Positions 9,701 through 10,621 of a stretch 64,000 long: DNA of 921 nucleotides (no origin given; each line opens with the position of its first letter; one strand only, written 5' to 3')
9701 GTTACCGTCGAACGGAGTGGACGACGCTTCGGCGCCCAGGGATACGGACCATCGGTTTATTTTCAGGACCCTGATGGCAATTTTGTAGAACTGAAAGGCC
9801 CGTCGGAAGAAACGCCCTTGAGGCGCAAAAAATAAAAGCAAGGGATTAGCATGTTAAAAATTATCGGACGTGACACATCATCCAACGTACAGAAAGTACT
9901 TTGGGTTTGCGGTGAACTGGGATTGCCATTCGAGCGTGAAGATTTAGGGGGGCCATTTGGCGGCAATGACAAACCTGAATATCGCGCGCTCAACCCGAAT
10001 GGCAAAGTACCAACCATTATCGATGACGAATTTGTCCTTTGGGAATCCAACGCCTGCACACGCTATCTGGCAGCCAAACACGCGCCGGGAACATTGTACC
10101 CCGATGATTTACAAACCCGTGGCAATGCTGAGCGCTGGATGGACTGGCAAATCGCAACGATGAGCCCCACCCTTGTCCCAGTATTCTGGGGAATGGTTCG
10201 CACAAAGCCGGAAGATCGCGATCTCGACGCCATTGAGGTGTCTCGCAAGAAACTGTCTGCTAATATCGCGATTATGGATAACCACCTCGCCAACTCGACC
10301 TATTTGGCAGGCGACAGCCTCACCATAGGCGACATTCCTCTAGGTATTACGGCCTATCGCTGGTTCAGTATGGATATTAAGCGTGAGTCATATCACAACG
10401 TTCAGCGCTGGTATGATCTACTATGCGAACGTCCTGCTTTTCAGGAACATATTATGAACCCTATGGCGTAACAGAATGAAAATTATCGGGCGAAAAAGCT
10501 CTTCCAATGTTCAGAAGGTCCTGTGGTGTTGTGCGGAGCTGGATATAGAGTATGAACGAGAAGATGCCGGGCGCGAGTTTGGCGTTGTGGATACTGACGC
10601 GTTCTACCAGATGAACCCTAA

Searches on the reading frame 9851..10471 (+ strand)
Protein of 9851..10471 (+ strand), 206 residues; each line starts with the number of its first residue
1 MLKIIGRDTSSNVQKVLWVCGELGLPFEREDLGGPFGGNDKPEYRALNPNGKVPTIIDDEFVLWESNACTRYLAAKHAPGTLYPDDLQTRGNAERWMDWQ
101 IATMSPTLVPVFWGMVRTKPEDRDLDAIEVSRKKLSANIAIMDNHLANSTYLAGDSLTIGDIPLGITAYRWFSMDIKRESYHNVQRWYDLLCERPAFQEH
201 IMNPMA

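Call 46: find_encoding_contigs(protein=window:9851-10471:+, flank=10000, max_places=4)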
Protein window:9851-10471:+ (206 aa): 4 contigs read that carry it; 4 places shown.
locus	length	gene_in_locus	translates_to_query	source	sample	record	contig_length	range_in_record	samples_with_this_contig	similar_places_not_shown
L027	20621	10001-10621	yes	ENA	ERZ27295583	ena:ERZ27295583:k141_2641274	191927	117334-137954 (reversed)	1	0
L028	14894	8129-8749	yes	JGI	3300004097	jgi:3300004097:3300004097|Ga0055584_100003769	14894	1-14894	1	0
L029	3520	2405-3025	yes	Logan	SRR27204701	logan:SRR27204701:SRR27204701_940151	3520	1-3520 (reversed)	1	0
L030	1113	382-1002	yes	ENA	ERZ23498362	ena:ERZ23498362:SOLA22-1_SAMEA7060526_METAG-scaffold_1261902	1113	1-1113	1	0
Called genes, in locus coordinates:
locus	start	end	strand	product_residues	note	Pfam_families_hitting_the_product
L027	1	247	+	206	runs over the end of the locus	PF06240:COXG, PF10604:Polyketide_cyc2 (weak)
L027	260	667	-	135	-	PF13474:SnoaL_3, PF14534:DUF4440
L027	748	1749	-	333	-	PF03706:LPG_synthase_TM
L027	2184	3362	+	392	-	-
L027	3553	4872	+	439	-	PF12708:Pect-lyase_RHGA_epim (weak)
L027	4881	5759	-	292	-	PF02569:Pantoate_ligase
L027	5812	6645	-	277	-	PF02548:Pantoate_transf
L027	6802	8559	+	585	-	PF01019:G_glu_transpept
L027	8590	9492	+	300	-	PF00892:EamA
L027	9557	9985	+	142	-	PF00903:Glyoxalase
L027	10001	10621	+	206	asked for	PF02798:GST_N, PF13417:GST_N_3, PF13409:GST_N_2, PF00043:GST_C (weak)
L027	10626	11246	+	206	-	PF02798:GST_N, PF13417:GST_N_3, PF13409:GST_N_2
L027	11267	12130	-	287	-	PF13714:PEP_mutase, PF00463:ICL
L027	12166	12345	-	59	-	-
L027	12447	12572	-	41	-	-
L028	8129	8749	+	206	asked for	PF02798:GST_N, PF13417:GST_N_3, PF13409:GST_N_2, PF00043:GST_C (weak)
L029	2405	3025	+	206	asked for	PF02798:GST_N, PF13417:GST_N_3, PF13409:GST_N_2, PF00043:GST_C (weak)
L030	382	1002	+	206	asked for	PF02798:GST_N, PF13417:GST_N_3, PF13409:GST_N_2, PF00043:GST_C (weak)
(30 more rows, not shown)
